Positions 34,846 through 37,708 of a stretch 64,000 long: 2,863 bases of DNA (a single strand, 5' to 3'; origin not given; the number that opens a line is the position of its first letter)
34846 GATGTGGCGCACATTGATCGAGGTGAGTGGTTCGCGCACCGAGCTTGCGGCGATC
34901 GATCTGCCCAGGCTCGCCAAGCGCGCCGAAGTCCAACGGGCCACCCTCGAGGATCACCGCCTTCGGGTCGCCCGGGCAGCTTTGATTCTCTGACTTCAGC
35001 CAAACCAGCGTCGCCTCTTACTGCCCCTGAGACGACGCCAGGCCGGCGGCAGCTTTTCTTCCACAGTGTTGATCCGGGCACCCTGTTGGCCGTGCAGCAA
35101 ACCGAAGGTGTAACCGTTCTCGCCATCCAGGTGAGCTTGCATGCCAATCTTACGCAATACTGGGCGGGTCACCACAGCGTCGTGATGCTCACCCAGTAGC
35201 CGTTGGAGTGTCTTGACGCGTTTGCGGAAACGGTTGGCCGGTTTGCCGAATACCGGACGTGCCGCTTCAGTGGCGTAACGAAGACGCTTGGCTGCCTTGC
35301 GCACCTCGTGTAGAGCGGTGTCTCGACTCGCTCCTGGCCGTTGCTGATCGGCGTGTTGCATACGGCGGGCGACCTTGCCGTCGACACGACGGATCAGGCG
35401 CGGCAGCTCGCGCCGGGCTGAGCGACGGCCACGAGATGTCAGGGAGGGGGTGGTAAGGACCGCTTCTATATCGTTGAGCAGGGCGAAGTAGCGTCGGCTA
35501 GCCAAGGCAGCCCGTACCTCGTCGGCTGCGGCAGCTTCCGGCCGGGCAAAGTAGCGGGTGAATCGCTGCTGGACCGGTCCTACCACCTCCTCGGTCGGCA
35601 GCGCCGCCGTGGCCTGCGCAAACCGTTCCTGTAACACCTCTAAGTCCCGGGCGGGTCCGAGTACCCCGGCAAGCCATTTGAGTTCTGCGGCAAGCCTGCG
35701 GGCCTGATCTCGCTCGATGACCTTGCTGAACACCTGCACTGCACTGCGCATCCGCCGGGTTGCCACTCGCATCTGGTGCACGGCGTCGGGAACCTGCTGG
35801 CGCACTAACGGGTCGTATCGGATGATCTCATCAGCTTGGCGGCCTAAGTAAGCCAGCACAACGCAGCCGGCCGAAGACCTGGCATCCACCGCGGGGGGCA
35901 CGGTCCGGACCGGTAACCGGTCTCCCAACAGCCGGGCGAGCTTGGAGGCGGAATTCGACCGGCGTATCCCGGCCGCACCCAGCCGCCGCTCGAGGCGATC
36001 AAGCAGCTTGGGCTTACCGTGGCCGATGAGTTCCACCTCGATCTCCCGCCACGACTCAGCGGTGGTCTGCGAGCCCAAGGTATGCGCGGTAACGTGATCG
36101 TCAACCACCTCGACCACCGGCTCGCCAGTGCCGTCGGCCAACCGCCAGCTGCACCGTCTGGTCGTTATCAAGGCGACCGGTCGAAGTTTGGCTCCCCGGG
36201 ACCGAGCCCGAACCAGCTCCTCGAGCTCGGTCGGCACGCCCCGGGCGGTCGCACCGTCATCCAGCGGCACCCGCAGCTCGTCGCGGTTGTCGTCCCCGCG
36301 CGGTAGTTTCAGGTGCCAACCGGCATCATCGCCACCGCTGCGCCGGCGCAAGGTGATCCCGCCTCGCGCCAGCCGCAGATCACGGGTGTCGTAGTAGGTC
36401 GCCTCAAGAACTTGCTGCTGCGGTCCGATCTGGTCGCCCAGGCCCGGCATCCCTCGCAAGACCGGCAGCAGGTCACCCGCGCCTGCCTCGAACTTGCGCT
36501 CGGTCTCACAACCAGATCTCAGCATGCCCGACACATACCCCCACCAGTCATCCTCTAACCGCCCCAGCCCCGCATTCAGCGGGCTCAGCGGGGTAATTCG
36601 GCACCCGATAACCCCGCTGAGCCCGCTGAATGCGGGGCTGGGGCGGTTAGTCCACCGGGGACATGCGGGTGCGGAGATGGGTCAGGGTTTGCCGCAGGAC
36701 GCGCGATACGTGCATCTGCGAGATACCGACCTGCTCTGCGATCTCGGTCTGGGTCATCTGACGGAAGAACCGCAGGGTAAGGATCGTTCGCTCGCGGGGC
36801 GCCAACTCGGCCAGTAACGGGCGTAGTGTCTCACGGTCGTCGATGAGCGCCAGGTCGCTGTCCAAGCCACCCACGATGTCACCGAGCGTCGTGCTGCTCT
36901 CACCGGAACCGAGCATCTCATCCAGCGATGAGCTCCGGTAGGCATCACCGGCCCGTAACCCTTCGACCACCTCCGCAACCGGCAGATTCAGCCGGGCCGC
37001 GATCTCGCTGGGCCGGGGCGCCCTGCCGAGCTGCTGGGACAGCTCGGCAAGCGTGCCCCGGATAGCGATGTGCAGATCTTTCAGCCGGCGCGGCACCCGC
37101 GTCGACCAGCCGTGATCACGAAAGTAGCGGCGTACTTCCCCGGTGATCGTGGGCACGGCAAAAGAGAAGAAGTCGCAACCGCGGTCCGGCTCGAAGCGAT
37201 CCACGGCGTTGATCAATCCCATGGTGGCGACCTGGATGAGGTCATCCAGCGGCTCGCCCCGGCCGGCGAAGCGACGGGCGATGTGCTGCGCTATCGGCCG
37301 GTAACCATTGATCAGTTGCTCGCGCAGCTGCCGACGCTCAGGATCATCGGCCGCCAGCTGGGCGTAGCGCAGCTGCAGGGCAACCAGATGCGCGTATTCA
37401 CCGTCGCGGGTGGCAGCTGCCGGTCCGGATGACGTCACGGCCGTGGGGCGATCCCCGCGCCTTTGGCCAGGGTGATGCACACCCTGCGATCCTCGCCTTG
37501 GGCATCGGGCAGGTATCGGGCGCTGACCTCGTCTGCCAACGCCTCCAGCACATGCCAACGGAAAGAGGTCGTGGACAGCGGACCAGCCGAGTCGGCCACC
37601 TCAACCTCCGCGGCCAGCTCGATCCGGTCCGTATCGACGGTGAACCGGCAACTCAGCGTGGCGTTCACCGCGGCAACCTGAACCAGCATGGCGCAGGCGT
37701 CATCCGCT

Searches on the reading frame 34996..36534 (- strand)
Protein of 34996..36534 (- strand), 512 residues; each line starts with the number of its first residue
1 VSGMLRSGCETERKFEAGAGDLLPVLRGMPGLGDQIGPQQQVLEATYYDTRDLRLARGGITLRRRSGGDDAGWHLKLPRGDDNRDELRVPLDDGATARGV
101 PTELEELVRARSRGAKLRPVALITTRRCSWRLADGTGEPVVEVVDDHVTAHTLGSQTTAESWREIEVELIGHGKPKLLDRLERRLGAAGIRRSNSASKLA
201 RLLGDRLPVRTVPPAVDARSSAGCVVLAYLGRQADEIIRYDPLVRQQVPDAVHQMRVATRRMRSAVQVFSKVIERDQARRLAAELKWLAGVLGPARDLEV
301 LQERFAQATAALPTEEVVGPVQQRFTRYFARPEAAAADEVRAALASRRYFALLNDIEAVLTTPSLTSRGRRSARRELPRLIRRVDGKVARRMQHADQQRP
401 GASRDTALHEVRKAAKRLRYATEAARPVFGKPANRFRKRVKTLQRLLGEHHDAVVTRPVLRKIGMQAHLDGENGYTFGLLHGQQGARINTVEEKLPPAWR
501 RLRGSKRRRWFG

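Call 8: search_protein_families(library=pfam, proteins=[window:34996-36534:-], max_evalue=0.001)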
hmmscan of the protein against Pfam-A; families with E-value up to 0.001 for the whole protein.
window:34996-36534:- (512 aa): 2 families
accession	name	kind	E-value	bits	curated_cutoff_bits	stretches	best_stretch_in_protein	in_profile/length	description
PF05235.19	CHAD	-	9.8e-61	206.1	25.6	1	228-460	1-227/228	CHAD domain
PF01928.26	CYTH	-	3.3e-11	43.8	23.2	1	10-201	3-177/179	CYTH domain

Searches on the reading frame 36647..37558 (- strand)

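Call 8: search_protein_families(library=pfam, proteins=[window:36647-37558:-], max_evalue=0.001)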
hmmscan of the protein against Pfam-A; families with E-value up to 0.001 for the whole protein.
window:36647-37558:- (303 aa): 6 families
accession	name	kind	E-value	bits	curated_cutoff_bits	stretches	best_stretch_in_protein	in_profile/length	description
PF04542.20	Sigma70_r2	-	5e-17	61.9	24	1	82-151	1-70/71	Sigma-70 region 2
PF04545.22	Sigma70_r4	-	1.4e-16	60.2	24.1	1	248-296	1-49/50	Sigma-70, region 4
PF04539.22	Sigma70_r3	-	7.1e-15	55.3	25.3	1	169-215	9-55/78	Sigma-70 region 3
PF08281.18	Sigma70_r4_2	-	3.8e-09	36.5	25.7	1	245-294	4-53/54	Sigma-70, region 4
PF13384.12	HTH_23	-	0.00032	20.9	24.6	0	262-290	11-40/50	Homeodomain-like domain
PF13545.12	HTH_Crp_2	-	0.00037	20.8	27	0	250-290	8-45/70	Crp-like helix-turn-helix domain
